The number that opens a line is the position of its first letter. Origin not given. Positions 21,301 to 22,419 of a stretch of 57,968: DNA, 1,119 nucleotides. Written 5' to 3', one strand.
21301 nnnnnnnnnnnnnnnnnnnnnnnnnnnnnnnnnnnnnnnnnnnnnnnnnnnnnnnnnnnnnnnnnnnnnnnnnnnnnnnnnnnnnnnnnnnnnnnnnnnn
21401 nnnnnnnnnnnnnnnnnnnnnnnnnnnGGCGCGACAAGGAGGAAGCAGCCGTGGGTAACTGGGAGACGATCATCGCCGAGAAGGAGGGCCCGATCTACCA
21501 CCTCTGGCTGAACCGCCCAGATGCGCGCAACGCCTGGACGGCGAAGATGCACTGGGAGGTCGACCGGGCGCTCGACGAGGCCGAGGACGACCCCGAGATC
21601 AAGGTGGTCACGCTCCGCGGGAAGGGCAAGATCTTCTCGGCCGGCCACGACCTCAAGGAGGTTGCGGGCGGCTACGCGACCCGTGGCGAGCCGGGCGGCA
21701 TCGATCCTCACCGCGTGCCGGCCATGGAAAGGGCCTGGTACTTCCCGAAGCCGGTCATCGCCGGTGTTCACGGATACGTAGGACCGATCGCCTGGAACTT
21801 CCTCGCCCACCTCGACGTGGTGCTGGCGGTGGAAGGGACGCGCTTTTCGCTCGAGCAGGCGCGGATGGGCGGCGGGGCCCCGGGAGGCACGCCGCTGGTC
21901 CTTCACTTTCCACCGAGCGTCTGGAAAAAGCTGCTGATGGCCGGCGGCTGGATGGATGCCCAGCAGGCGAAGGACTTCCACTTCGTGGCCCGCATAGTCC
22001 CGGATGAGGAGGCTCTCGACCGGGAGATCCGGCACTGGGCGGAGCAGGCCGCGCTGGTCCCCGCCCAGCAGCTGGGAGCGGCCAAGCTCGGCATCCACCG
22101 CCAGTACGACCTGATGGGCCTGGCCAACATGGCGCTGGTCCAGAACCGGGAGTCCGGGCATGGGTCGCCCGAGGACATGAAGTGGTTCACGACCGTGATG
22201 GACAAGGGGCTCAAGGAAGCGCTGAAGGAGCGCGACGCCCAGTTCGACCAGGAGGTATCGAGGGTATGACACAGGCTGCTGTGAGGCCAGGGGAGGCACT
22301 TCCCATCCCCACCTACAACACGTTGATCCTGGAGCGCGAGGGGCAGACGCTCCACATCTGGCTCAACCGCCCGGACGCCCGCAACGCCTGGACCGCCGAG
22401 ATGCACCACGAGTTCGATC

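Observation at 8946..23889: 14-gene co-directional operon joining a peptide-type ABC importer directly to CoA-thioester chemistry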

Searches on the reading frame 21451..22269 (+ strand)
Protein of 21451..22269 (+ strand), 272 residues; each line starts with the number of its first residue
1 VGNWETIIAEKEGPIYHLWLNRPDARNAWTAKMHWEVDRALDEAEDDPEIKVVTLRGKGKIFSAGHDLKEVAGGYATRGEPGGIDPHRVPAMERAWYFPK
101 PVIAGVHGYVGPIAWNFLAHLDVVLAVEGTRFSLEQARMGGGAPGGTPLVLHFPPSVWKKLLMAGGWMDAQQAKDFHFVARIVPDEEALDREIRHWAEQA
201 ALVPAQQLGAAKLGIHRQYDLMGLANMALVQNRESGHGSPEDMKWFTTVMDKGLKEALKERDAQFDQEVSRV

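Call 4: search_protein_families(library=pfam, proteins=[window:21451-22269:+])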
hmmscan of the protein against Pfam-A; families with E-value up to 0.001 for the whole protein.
window:21451-22269:+ (272 aa): 2 families
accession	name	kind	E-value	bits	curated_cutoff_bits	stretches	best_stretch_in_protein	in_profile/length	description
PF00378.25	ECH_1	-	3.1e-25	89.4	27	1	12-266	3-249/251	Enoyl-CoA hydratase/isomerase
PF16113.10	ECH_2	-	1.4e-12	48.2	27.2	1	17-189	3-180/335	Enoyl-CoA hydratase/isomerase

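Call 5: search_protein_families(library=ncbifam, proteins=[window:21451-22269:+], max_evalue=0.00001)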
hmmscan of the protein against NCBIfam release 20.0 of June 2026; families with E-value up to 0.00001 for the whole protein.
window:21451-22269:+ (272 aa): 59 families (the best 25 are shown)
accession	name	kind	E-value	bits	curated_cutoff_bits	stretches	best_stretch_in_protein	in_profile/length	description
NF006128.0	PRK08272.1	subfamily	3.6e-34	118.4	257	2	94-269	127-302/308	crotonase/enoyl-CoA hydratase family protein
NF006140.0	PRK08290.1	subfamily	2.2e-33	115.7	280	1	4-259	7-285/292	enoyl-CoA hydratase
NF051848.1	EnCoAHydtEchA19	equivalog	1.8e-31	109.6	400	1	8-193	3-191/258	enoyl-CoA hydratase EchA19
NF006008.0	PRK08139.1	equivalog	1e-26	94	313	1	6-221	12-226/266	enoyl-CoA hydratase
NF042430.2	EnCoAhydt_DpgD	equivalog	1.3e-26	93.6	400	1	10-200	2-197/258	enoyl-CoA-hydratase DpgD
NF005864.0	PRK07799.1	equivalog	3.4e-26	92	316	1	5-193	8-199/266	crotonase/enoyl-CoA hydratase family protein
NF009125.0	PRK12478.1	equivalog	4.1e-26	91.8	347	1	3-266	5-281/304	crotonase/enoyl-CoA hydratase family protein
NF004840.0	PRK06190.1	equivalog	3e-25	89.3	253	1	6-232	5-230/260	enoyl-CoA hydratase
NF007239.0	PRK09674.1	equivalog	7.7e-25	87.8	371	1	6-220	5-216/257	2,3-dehydroadipyl-CoA hydratase PaaF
NF005126.0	PRK06563.1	subfamily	1.8e-23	83.2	261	1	5-200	7-206/263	crotonase/enoyl-CoA hydratase family protein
TIGR02280.1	PaaB1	equivalog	2e-23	83.2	345.15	1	8-217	2-212/256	2-(1,2-epoxy-1,2-dihydrophenyl)acetyl-CoA isomerase PaaG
NF046063.1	oxepin_alt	equivalog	2e-22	79.9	300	1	9-217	4-214/254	oxepin-CoA hydrolase, alternative type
NF006588.0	PRK09120.1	equivalog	2e-22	79.7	276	1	3-222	6-228/276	p-hydroxycinnamoyl CoA hydratase/lyase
NF005675.0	PRK07468.1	equivalog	4.8e-21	75.6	350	1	8-222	8-228/262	crotonase/enoyl-CoA hydratase family protein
NF006007.0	PRK08138.1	subfamily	9.2e-21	74.4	355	1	10-213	13-213/261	enoyl-CoA hydratase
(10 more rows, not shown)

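Call 21: find_homologous_proteins(query=window:21451-22269:+, max_evalue=1e-20)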
Query window:21451-22269:+ (272 aa): 178 proteins with E <= 1e-20 among 1516 candidates; the best 120 are listed.
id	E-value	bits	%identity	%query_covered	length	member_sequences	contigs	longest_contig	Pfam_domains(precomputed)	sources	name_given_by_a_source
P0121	4.6e-179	612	96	100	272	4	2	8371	PF00378.26,PF16113.11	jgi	jgi:enoyl-CoA hydratase/carnithine racemase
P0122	1.2e-139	482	76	99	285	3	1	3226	PF00378.26,PF16113.11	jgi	jgi:enoyl-CoA hydratase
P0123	9.1e-138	476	75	100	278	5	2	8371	PF00378.26,PF16113.11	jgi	jgi:enoyl-CoA hydratase/carnithine racemase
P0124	8.4e-135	466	73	99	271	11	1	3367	PF00378.26,PF16113.11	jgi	jgi:enoyl-CoA hydratase/carnithine racemase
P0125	6.3e-116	404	66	99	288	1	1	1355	PF00378.26,PF16113.11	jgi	jgi:2-(1,2-epoxy-1,2-dihydrophenyl)acetyl-CoA isomerase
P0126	1.5e-111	390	63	99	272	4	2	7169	PF00378.26,PF16113.11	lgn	-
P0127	1.6e-109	383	61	99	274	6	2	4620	PF00378.26,PF16113.11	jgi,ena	-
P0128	2.7e-109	383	61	99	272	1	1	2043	PF00378.26,PF16113.11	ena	-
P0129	2.0e-107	376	63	99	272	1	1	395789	PF00378.26,PF16113.11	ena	-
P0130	2.6e-107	376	61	99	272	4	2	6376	PF00378.26,PF16113.11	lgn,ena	-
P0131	6.4e-107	375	63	99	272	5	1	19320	PF00378.26,PF16113.11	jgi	jgi:enoyl-CoA hydratase/carnithine racemase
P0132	1.1e-105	371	63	99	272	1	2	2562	PF00378.26,PF16113.11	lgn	-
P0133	1.7e-104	367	60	99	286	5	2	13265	PF00378.26,PF16113.11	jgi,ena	jgi:enoyl-CoA hydratase/carnithine racemase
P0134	9.9e-104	364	61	99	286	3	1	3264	PF00378.26,PF16113.11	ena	-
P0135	1.0e-103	364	60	99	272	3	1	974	PF00378.26,PF16113.11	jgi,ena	-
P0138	5.2e-100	352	58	99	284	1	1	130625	PF00378.26,PF16113.11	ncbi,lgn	-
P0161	3.3e-91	323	57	99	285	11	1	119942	PF00378.26,PF16113.11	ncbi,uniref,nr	ncbi:enoyl-CoA hydratase/isomerase family protein [Amycolatopsis sp.]|uniref:enoyl-CoA hydratase/iso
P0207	6.3e-79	283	49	99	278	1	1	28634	PF00378.26,PF16113.11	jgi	jgi:enoyl-CoA hydratase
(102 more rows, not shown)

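Call 22: find_encoding_contigs(protein=P0129, flank=10000, max_places=3)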
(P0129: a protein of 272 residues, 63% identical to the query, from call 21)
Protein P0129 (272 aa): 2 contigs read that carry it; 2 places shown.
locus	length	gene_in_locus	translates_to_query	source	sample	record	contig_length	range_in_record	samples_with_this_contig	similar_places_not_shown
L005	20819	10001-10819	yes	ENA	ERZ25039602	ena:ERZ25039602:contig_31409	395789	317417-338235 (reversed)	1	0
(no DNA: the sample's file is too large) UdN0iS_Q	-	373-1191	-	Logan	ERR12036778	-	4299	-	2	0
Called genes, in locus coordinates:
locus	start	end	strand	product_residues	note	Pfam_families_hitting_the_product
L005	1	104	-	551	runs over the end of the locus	PF13298:LigD_N, PF21686:LigD_Prim-Pol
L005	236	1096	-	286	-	PF02735:Ku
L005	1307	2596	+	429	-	PF02812:ELFV_dehydrog_N, PF00208:ELFV_dehydrog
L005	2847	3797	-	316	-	-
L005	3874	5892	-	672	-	PF25199:nSTAND_NTPase5 (faint), PF24883:NPHP3_N (faint)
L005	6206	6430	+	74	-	-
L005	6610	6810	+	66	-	-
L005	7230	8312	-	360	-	PF07690:MFS_1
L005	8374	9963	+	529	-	PF00501:AMP-binding, PF13193:AMP-binding_C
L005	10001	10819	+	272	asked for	PF00378:ECH_1, PF16113:ECH_2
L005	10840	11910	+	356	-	-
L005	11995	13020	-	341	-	-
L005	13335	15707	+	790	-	PF00456:Transketolase_N, PF02779:Transket_pyr (weak), PF17831:PDH_E1_M (weak)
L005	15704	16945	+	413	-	PF00364:Biotin_lipoyl, PF02817:E3_binding, PF00198:2-oxoacid_dh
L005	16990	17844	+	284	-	PF00106:adh_short, PF08659:KR (weak), PF13561:adh_short_C2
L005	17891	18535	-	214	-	-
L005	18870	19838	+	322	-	PF00355:Rieske, PF19298:KshA_C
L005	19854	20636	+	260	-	PF00106:adh_short, PF08659:KR (faint), PF13561:adh_short_C2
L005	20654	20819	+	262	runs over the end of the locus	PF00106:adh_short, PF08659:KR, PF23441:SDR, PF13561:adh_short_C2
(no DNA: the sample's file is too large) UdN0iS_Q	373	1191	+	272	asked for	PF00378:ECH_1, PF16113:ECH_2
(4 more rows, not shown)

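Call 23: find_encoding_contigs(protein=P0161, flank=10000, max_places=3)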
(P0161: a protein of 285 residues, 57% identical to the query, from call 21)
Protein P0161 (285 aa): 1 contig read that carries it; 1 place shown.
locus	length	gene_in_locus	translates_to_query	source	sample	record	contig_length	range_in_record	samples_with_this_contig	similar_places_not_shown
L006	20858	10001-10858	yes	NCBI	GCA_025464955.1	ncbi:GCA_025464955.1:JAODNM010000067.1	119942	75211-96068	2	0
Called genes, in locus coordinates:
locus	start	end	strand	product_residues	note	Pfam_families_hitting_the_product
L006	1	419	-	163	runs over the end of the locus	-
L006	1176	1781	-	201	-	PF00440:TetR_N, PF13977:TetR_C_6, PF16925:TetR_C_13 (weak)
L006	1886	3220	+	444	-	PF00083:Sugar_tr, PF07690:MFS_1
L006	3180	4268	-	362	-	PF00135:COesterase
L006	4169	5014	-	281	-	PF03328:HpcH_HpaI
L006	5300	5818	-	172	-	PF00083:Sugar_tr (weak), PF07690:MFS_1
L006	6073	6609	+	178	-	PF01047:MarR, PF12802:MarR_2 (weak)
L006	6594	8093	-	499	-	PF07992:Pyr_redox_2 (weak), PF13450:NAD_binding_8, PF13738:Pyr_redox_3, PF00743:FMO-like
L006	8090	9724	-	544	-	PF00501:AMP-binding, PF13193:AMP-binding_C (weak)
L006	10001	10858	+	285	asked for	PF00378:ECH_1, PF16113:ECH_2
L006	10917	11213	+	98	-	PF07876:Dabb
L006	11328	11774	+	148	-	PF00190:Cupin_1 (weak), PF07883:Cupin_2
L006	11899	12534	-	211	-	PF01370:Epimerase, PF05368:NmrA, PF13460:NAD_binding_10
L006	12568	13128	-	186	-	PF07883:Cupin_2 (weak)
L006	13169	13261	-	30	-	-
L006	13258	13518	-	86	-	-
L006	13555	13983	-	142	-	PF03928:HbpS-like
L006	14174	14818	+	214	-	PF00440:TetR_N, PF13977:TetR_C_6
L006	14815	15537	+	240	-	PF01738:DLH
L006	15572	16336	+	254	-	PF00106:adh_short, PF08659:KR, PF01370:Epimerase (weak), PF13561:adh_short_C2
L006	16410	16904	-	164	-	-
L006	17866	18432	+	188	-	PF11716:MDMPI_N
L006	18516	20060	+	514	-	PF00496:SBP_bac_5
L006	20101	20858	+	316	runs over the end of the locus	PF19300:BPD_transp_1_N, PF00528:BPD_transp_1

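Call 24: find_encoding_contigs(protein=P0121, flank=10000, max_places=3)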
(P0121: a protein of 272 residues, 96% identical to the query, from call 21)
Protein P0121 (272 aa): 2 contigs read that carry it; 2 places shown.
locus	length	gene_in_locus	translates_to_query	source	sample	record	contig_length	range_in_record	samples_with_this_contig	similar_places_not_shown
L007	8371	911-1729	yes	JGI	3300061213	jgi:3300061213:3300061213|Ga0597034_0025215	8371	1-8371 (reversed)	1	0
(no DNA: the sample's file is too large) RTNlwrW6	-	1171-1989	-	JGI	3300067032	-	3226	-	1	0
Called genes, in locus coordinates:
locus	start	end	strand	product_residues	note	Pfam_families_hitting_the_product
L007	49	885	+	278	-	PF00378:ECH_1, PF16113:ECH_2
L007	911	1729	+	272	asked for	PF00378:ECH_1, PF16113:ECH_2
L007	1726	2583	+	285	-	PF00378:ECH_1, PF16113:ECH_2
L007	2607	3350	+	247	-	PF00106:adh_short, PF08659:KR, PF23441:SDR (weak), PF01370:Epimerase, PF13561:adh_short_C2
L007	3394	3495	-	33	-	-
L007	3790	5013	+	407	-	PF00872:Transposase_mut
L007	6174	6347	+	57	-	-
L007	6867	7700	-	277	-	PF13489:Methyltransf_23, PF07021:MetW, PF13847:Methyltransf_31, PF08241:Methyltransf_11, PF08242:Methyltransf_12, PF13649:Methyltransf_25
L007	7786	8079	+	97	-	-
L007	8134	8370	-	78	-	?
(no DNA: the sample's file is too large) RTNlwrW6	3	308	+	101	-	?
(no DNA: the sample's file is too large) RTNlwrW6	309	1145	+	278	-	PF00378:ECH_1, PF16113:ECH_2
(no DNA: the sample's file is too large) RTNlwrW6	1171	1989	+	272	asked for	PF00378:ECH_1, PF16113:ECH_2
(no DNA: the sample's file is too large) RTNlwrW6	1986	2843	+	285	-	PF00378:ECH_1, PF16113:ECH_2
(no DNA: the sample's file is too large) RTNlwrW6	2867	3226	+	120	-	?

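Call 29: find_related_loci(query=A2, collection=genome_contigs, flank=10000)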
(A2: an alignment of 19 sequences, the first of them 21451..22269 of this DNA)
Query A2 (272 aa) in genome_contigs; peptide patterns used: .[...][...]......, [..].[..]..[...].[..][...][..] (x = any residue, [..] = any of these).
599 stretches matched a pattern (row limit reached: there are more); 589 encode a relative of the query (tblastn E <= 1e-3); the best 80 are kept; 80 distinct loci.
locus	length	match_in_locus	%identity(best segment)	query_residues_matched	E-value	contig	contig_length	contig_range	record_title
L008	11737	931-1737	56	3-272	3e-95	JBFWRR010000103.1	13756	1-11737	MAG: Pseudonocardia sp. isolate CA_2019_TPBF_210 NODE_19314_length_13756_cov_22.419840_TPBF, whole genome shotgun sequen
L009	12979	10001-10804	53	3-272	3e-94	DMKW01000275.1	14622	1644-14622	MAG TPA_asm: Microbacteriaceae bacterium isolate UBA10887 contig_3917, whole genome shotgun sequence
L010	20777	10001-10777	40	5-261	6e-45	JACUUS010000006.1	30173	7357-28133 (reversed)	MAG: Dehalococcoidia bacterium isolate Kmv37 NODE_690_length_30173_cov_7.669633, whole genome shotgun sequence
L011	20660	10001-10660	34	2-221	4e-30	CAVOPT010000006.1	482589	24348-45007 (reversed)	MAG: uncultured delta proteobacterium isolate MFD00032.bin.1.221 genome assembly, contig: contig_33308, whole genome sho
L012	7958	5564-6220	34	3-221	2e-29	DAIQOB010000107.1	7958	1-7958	MAG TPA_asm: Syntrophobacteraceae bacterium isolate CTOTU7685 NODE_14233_length_7958_cov_5.008098, whole genome shotgun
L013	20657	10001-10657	34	3-221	5e-29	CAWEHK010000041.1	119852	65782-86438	MAG: uncultured delta proteobacterium isolate MFD02979.bin.2.138 genome assembly, contig: contig_73647, whole genome sho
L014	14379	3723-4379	33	3-221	4e-29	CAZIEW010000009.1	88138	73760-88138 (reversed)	MAG TPA_asm: uncultured Syntrophobacteraceae bacterium isolate SRP278314_co1_305 genome assembly, contig: NODE_311_lengt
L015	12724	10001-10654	34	4-221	1e-28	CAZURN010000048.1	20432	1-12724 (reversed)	MAG TPA_asm: uncultured Syntrophobacteraceae bacterium isolate SRP278314_co2_239 genome assembly, contig: NODE_3495_leng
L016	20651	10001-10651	31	5-221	2e-28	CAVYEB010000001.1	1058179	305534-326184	MAG: uncultured delta proteobacterium isolate MFD04492.bin.1.18 genome assembly, contig: contig_13702, whole genome shot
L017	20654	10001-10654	33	3-221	1e-27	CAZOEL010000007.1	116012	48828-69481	MAG TPA_asm: uncultured Syntrophobacteraceae bacterium isolate binchicken_co269_257 genome assembly, contig: NODE_161_le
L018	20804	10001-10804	30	7-262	2e-27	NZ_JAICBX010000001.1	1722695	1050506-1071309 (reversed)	Flavimaribacter sediminis strain WL0058 NODE_1_length_1722695_cov_35.197168, whole genome shotgun sequence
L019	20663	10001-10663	32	2-221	7e-27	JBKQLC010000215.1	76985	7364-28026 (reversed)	MAG: Syntrophobacteraceae bacterium isolate CRr2D2E2F__bin_5 CRr2D2E2F_000000252015, whole genome shotgun sequence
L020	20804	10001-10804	30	7-262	4e-26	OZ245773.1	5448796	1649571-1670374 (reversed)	MAG: Rhizobiaceae bacterium isolate 4c23a729-9334-4f6c-84d5-4f52a4c2b75b genome assembly, chromosome: 1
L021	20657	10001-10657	34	7-221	3e-26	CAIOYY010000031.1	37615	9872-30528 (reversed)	MAG: uncultured Alphaproteobacteria bacterium isolate ErkenSummer_bin-2686 genome assembly, contig: bin-2686:031/107, wh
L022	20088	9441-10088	33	4-221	8e-26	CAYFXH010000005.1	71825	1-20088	MAG TPA_asm: uncultured Desulfobacteraceae bacterium isolate ERP108616_co2_158 genome assembly, contig: NODE_312_length_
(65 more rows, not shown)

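Call 60: search_protein_families(library=pfam, proteins=[L008:71-985:+, L008:1775-2290:+, L008:2223-3824:+, L008:5985-6971:-, L008:7087-9372:-, L009:8218-9987:-, L009:10804-12723:+, L009:6247-7242:+, L005:10840-11910:+, L005:11995-13020:-], max_evalue=0.0001)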
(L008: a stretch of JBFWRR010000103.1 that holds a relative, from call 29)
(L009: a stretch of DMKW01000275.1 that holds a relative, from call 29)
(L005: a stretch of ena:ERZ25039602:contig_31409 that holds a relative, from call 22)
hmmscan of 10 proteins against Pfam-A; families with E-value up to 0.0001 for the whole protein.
L008:71-985:+ (304 aa): 0 families

L008:1775-2290:+ (171 aa): 1 family
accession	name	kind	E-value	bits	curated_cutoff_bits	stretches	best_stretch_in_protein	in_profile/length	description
PF07883.17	Cupin_2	-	2.1e-10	40.6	27.2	1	79-144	2-66/70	Cupin domain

L008:2223-3824:+ (533 aa): 7 families
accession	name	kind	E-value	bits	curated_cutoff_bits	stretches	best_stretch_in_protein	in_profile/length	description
PF13738.12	Pyr_redox_3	-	7.4e-16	58.7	30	1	43-240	1-200/305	Pyridine nucleotide-disulphide oxidoreductase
PF00743.25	FMO-like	-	3e-12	46.2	22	1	166-248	143-228/532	Flavin-binding monooxygenase-like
PF07992.20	Pyr_redox_2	-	3.8e-12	46.7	26.1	1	41-242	2-179/291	Pyridine nucleotide-disulphide oxidoreductase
PF13450.12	NAD_binding_8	-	1.3e-09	38.7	21.9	1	44-100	1-55/68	NAD(P)-binding Rossmann-like domain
PF00890.30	FAD_binding_2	-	1.7e-05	24.6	20.4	1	41-78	1-37/414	FAD binding domain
PF13434.12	Lys_Orn_oxgnase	-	2.8e-05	23.8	21.3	0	114-230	96-214/339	L-lysine 6-monooxygenase/L-ornithine 5-monooxygenase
PF01266.30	DAO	-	9.1e-05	22.6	27.9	0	41-82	1-42/353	FAD dependent oxidoreductase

L008:5985-6971:- (328 aa): 1 family
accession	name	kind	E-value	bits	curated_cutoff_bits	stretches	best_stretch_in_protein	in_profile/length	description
PF13676.11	TIR_2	-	3.6e-05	24.7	28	1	178-286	1-99/122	TIR domain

L008:7087-9372:- (761 aa): 0 families

L009:8218-9987:- (589 aa): 2 families
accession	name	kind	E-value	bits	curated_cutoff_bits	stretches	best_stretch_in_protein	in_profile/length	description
PF00501.34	AMP-binding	-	1.1e-44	153.2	29.9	1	65-435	2-376/384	AMP-binding enzyme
PF13193.12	AMP-binding_C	-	5.4e-17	62.9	24.5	1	496-571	1-76/76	AMP-binding enzyme C-terminal domain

L009:10804-12723:+ (639 aa): 2 families
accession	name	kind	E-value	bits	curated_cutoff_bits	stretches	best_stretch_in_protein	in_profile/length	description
PF00501.34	AMP-binding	-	1e-49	169.8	29.9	2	193-444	121-384/384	AMP-binding enzyme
PF13193.12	AMP-binding_C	-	2.6e-11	44.7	24.5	1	494-566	1-73/76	AMP-binding enzyme C-terminal domain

L009:6247-7242:+ (331 aa): 4 families
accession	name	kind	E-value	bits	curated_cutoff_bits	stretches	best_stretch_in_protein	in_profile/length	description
PF07992.20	Pyr_redox_2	-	3.6e-33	115.7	26.1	1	75-230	143-291/291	Pyridine nucleotide-disulphide oxidoreductase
PF14759.12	Reductase_C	-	5.5e-15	56.1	25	1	251-321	1-72/85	Reductase C-terminal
PF00070.33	Pyr_redox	-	9.9e-14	52.1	22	1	76-155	1-81/82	Pyridine nucleotide-disulphide oxidoreductase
PF01266.30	DAO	-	4.6e-05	23.6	27.9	1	77-108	2-33/353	FAD dependent oxidoreductase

L005:10840-11910:+ (356 aa): 0 families

L005:11995-13020:- (341 aa): 0 families

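Call 62: find_encoding_contigs(protein=P0138, flank=10000, max_places=2)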
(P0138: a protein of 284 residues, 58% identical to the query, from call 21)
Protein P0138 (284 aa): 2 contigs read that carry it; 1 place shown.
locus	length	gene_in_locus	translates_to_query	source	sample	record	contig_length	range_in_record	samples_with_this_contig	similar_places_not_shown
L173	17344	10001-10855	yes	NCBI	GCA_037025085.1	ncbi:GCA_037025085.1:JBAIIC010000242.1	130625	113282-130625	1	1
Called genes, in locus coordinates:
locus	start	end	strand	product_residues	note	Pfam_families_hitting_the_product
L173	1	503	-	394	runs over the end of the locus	PF04909:Amidohydro_2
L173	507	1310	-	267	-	PF00561:Abhydrolase_1, PF12146:Hydrolase_4, PF12697:Abhydrolase_6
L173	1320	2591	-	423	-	-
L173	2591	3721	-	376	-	PF20510:HgmA_N (faint)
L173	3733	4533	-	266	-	PF00106:adh_short, PF08659:KR, PF13561:adh_short_C2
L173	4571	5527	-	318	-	PF00355:Rieske, PF19298:KshA_C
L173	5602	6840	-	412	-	PF00296:Bac_luciferase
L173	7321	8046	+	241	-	PF00107:ADH_zinc_N, PF13602:ADH_zinc_N_2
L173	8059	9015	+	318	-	PF12697:Abhydrolase_6 (weak)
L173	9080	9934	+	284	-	PF00378:ECH_1, PF16113:ECH_2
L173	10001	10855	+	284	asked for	PF00378:ECH_1, PF16113:ECH_2 (weak)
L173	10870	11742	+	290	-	PF00561:Abhydrolase_1, PF12146:Hydrolase_4, PF12697:Abhydrolase_6, PF02129:Peptidase_S15 (faint)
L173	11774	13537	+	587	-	PF01979:Amidohydro_1 (faint), PF07969:Amidohydro_3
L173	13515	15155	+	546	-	PF00501:AMP-binding, PF13193:AMP-binding_C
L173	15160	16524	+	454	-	PF07690:MFS_1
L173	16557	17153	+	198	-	PF00440:TetR_N, PF08359:TetR_C_4 (weak), PF14514:TetR_C_9 (faint), PF17932:TetR_C_24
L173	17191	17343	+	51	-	?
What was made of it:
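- L173 has two tandem ECH2-4-clade crotonases with an AMP-binding ligase nearby; that ligase was not compared with the window's (call 62). Elsewhere the ECH2-4-type crotonases sit beside KshA-like Rieske oxygenases, flavin/Baeyer-Villiger-type monooxygenases, luciferase-like monooxygenases, cupins and SDRs (calls 22, 23, 60, 62).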
